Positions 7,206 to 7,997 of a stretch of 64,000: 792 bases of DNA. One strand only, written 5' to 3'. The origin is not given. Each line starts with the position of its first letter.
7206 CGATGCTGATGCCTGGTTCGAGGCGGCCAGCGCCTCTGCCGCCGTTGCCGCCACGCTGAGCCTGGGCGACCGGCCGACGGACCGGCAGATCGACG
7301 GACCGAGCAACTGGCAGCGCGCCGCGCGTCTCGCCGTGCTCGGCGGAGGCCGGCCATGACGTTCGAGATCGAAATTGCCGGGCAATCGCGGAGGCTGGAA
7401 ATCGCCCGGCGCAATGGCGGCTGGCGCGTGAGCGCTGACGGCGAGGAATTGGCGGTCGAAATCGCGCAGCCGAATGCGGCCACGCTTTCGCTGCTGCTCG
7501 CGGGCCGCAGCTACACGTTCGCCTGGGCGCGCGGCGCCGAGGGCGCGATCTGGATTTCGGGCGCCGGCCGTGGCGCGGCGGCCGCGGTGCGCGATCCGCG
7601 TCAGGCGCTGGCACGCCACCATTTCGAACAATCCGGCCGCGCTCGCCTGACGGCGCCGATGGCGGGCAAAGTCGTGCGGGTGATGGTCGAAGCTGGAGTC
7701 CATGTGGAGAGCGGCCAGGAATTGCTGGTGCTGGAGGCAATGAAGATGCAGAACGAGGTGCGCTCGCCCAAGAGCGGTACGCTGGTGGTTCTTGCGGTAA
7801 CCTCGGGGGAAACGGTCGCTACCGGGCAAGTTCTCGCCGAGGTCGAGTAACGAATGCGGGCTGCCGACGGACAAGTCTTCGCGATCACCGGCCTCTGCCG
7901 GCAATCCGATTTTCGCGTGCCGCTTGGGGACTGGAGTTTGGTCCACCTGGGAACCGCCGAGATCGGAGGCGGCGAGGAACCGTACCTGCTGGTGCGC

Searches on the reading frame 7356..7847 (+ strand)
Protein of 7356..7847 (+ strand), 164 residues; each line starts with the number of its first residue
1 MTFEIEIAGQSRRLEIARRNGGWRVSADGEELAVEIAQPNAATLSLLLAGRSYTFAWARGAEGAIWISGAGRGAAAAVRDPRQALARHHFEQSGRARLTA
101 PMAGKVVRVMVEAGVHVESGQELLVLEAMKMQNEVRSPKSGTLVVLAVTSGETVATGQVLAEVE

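Call 61: search_protein_families(library=pfam, proteins=[window:7356-7847:+], max_evalue=0.001)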
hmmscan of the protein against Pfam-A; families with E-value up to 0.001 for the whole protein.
window:7356-7847:+ (164 aa): 5 families
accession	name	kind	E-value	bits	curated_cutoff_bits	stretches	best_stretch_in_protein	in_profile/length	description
PF00364.28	Biotin_lipoyl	-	7.1e-20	71.1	22.1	1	98-162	3-72/73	Biotin-requiring enzyme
PF13533.13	Biotin_lipoyl_2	-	9.8e-10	38.5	29.8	1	135-163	3-31/32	Biotin-lipoyl like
PF13437.12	HlyD_3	-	1.1e-05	26.5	22.2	0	98-127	2-31/106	HlyD family secretion protein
PF16576.10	HlyD_D23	-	4.1e-05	23.4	30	0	94-127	107-140/214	Barrel-sandwich domain of CusB or HlyD membrane-fusion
PF21139.3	BT_MCC_alpha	-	0.00018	22.3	31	1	2-76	41-113/118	Methylcrotonyl-CoA carboxylase, alpha-subunit, BT domain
